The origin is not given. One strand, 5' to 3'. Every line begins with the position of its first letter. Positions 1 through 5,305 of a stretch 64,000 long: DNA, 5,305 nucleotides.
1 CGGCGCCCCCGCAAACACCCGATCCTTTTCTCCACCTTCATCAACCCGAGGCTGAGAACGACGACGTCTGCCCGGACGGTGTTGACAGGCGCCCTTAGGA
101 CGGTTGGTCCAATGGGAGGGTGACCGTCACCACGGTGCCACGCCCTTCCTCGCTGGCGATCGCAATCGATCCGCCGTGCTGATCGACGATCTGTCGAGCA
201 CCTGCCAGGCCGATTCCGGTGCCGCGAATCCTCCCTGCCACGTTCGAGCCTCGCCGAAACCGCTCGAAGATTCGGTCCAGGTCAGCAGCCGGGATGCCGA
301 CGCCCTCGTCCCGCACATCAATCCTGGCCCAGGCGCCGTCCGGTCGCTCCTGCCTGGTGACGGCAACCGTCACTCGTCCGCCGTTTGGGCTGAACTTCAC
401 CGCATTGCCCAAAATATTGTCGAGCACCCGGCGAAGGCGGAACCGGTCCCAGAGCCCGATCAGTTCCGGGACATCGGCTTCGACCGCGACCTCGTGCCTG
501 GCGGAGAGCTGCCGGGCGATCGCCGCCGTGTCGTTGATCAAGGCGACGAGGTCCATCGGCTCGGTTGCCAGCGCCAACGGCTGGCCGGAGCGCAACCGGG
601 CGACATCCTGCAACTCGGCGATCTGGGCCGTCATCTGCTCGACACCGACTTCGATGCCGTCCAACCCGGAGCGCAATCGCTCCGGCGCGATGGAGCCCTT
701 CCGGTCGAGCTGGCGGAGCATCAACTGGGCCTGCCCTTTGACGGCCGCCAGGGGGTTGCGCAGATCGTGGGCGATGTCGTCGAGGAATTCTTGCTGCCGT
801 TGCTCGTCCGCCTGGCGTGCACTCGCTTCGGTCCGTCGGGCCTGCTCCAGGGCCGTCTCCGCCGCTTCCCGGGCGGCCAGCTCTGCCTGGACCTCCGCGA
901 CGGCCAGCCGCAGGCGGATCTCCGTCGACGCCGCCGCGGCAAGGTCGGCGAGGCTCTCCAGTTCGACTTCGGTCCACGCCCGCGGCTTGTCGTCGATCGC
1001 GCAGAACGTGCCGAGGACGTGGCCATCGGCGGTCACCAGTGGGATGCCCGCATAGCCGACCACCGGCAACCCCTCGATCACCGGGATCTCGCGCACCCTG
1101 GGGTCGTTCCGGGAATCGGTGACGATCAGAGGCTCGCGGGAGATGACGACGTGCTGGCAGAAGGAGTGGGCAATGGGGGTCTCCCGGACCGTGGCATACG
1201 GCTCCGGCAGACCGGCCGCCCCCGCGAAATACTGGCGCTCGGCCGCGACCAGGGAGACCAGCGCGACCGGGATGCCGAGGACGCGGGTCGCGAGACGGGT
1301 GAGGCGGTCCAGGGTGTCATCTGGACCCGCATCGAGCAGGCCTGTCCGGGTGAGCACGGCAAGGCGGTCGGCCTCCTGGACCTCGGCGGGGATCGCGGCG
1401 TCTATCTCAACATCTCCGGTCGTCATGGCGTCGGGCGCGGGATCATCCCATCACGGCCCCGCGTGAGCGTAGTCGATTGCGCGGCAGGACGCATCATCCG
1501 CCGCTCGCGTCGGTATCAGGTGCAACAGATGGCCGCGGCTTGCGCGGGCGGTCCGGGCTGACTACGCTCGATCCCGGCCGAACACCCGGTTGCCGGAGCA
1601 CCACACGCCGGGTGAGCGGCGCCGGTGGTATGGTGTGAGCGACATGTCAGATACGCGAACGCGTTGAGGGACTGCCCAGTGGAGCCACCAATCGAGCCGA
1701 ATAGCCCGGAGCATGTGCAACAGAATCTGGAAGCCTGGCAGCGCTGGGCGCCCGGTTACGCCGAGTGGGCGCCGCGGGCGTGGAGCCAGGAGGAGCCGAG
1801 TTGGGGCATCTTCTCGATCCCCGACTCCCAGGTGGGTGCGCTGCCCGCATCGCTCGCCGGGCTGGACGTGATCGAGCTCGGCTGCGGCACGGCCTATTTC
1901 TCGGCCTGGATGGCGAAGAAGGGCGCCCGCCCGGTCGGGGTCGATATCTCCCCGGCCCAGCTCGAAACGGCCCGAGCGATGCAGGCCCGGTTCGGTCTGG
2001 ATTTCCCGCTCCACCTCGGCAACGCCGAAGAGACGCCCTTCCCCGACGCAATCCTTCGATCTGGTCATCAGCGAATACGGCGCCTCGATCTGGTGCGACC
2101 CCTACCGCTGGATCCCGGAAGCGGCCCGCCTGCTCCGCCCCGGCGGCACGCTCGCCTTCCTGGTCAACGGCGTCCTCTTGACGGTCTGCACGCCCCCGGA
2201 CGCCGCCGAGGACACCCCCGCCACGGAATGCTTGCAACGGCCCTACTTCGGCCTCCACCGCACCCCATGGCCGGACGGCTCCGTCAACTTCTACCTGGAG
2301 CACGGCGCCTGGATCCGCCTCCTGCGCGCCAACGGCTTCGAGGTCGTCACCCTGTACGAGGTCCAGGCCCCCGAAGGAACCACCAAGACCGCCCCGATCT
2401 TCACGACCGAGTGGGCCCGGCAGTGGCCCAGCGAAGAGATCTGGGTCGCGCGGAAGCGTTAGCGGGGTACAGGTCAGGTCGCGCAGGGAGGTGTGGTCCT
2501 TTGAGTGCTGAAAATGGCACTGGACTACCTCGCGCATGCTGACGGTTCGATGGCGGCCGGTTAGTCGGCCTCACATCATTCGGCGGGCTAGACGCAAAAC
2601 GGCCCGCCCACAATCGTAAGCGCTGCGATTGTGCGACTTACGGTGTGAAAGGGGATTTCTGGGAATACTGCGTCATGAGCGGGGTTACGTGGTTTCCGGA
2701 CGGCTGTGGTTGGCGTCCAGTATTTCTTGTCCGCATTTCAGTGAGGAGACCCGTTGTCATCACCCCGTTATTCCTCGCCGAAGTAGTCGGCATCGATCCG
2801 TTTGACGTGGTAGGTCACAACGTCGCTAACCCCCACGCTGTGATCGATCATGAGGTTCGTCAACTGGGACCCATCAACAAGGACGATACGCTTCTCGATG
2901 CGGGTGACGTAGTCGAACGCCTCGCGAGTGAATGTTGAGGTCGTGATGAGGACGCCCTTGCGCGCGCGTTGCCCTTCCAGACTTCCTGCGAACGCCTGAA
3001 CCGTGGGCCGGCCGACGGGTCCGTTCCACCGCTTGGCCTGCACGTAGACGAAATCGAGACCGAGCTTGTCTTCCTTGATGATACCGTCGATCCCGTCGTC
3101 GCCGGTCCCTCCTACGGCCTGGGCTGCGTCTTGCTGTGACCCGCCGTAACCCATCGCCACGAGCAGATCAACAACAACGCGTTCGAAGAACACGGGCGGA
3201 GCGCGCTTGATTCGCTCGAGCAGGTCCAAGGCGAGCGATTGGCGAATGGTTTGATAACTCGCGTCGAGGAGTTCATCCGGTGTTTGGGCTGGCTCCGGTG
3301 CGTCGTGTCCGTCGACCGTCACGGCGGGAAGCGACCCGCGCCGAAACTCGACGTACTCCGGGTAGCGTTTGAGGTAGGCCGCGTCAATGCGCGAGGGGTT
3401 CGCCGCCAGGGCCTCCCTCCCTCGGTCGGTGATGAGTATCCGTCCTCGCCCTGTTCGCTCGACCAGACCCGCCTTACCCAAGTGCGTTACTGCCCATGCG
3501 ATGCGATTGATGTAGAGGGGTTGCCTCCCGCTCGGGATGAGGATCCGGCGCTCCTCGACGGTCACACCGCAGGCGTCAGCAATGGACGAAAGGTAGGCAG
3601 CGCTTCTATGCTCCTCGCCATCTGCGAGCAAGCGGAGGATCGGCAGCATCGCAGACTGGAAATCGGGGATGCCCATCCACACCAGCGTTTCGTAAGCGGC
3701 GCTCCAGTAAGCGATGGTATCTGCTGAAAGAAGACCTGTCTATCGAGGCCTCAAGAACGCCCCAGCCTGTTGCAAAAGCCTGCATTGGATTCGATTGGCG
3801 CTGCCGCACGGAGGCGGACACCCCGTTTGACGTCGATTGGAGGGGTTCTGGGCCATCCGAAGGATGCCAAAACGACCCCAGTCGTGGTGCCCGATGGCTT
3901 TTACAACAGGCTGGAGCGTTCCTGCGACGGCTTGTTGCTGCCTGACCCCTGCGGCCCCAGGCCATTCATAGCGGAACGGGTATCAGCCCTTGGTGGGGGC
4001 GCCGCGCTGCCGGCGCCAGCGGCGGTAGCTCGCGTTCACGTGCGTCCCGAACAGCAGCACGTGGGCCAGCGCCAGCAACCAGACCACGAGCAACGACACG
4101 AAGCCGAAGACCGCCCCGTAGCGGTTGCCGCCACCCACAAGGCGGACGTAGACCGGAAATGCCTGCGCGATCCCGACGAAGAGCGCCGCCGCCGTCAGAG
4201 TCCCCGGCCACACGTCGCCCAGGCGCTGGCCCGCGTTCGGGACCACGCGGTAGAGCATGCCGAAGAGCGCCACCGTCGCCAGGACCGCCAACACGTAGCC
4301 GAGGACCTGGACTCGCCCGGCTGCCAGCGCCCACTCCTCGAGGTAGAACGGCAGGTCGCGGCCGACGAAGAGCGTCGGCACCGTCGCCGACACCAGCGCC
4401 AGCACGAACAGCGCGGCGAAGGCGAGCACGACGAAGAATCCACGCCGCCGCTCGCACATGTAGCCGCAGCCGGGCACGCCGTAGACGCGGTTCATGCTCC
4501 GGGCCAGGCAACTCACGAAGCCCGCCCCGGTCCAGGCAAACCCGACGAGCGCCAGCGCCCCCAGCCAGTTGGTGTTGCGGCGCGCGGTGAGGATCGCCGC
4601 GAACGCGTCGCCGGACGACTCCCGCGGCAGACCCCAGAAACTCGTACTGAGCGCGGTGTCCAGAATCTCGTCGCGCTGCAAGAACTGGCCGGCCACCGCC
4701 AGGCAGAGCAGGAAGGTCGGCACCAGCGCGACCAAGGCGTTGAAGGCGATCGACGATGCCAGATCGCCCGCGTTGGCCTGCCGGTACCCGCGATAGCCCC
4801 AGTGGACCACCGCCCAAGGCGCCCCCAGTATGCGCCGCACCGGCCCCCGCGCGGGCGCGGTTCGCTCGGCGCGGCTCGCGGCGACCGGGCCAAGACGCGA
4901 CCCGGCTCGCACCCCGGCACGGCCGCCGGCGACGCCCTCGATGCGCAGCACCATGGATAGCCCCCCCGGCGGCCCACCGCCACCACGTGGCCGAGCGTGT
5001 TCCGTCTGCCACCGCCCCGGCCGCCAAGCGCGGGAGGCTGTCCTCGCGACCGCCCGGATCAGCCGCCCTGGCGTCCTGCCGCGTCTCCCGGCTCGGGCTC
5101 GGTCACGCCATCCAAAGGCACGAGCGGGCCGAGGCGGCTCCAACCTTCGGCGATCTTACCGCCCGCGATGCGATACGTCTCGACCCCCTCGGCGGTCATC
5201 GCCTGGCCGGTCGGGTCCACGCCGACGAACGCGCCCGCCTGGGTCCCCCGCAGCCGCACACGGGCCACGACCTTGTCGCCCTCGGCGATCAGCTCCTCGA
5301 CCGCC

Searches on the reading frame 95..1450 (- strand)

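Call 54: search_protein_families(library=pfam, proteins=[window:95-1450:-], max_evalue=0.001)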
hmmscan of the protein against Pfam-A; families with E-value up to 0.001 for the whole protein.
window:95-1450:- (451 aa): 5 families
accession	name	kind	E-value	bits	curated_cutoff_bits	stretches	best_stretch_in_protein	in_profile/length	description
PF02518.31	HATPase_c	-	1.8e-31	109.3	26.4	1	335-448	2-110/111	Histidine kinase-, DNA gyrase B-, and HSP90-like ATPase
PF01590.32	GAF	-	5.8e-16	59.7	22.4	1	43-178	2-133/133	GAF domain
PF13185.12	GAF_2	-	4.6e-13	50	28.6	1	42-175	3-132/136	GAF domain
PF00512.31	HisKA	-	2.5e-12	47.1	26.9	1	219-289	2-66/66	His Kinase A (phospho-acceptor) domain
PF13492.12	GAF_3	-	6.9e-08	33.4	27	1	43-178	2-127/129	GAF domain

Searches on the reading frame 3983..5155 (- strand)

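Call 54: search_protein_families(library=pfam, proteins=[window:3983-5155:-], max_evalue=0.001)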
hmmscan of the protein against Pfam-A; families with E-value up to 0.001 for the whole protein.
window:3983-5155:- (390 aa): 1 family
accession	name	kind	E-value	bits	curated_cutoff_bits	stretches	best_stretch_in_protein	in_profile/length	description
PF03631.20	Virul_fac_BrkB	-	1.7e-36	126.7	33.7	1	127-380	3-258/259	Virulence factor BrkB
